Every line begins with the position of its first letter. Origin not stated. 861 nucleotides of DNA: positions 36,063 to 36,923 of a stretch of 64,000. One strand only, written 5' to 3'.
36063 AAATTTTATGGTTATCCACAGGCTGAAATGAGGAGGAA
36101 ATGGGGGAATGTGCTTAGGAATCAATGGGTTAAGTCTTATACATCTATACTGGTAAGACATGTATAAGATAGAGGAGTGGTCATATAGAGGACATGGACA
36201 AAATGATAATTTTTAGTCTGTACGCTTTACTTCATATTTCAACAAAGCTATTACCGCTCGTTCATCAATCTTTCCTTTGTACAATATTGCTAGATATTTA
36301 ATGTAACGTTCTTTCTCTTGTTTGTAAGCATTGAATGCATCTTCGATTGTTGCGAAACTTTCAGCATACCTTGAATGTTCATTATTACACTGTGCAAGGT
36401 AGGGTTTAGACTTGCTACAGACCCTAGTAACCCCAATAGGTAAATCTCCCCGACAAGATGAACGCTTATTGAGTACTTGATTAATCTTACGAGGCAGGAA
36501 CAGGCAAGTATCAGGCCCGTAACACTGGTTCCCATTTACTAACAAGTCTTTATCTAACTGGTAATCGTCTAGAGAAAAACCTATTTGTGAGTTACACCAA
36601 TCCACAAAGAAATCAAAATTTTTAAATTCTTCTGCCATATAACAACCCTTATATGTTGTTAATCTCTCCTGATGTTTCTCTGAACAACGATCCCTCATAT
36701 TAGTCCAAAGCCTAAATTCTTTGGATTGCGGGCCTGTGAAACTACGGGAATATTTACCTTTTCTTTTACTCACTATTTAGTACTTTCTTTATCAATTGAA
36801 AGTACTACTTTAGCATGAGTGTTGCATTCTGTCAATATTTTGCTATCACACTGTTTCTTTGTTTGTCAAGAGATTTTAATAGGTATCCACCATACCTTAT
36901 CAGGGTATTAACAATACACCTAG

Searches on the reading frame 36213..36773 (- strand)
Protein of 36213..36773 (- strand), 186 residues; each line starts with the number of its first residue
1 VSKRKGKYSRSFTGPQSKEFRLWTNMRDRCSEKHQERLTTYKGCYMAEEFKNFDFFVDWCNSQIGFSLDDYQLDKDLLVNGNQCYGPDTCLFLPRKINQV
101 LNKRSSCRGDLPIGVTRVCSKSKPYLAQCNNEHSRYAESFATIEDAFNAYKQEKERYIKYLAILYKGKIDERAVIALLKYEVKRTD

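Call 9: search_protein_families(library=pfam, proteins=[window:36213-36773:-])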
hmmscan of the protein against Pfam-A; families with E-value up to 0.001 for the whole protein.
window:36213-36773:- (186 aa): 0 families

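Call 18: find_related_loci(query=window:36213-36773:-, collection=viral_contigs, flank=6000)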
Query window:36213-36773:- (186 aa) in viral_contigs; peptide patterns used: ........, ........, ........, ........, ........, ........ (x = any residue, [..] = any of these).
15 stretches matched a pattern; 2 encode a relative of the query (tblastn E <= 1e-3); 2 distinct loci.
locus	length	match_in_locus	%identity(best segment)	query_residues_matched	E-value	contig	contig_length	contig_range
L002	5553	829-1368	33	8-182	4e-24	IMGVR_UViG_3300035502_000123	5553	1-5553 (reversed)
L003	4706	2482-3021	33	8-182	4e-24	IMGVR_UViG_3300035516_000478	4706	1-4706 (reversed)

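Call 25: search_protein_families(library=phrogs, proteins=[window:36213-36773:-])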
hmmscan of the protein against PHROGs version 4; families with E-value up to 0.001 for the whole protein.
window:36213-36773:- (186 aa): 6 families
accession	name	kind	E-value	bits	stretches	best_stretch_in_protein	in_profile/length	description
phrog_953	-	DNA, RNA and nucleotide metabolism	8.2e-54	184.5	1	16-183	221-387/420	HNH endonuclease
phrog_374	-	DNA, RNA and nucleotide metabolism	5.4e-32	112.3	1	6-183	259-434/617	HNH endonuclease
phrog_2081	-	DNA, RNA and nucleotide metabolism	2e-20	74.3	1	4-105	90-198/433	HNH endonuclease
phrog_30929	-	unknown function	1e-12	48.7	1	22-150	41-172/413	-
phrog_3377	-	DNA, RNA and nucleotide metabolism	1.1e-05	26.4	1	16-99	11-91/196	HNH endonuclease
phrog_8790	-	DNA, RNA and nucleotide metabolism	8.2e-05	23.6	1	17-109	23-109/241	restriction endonuclease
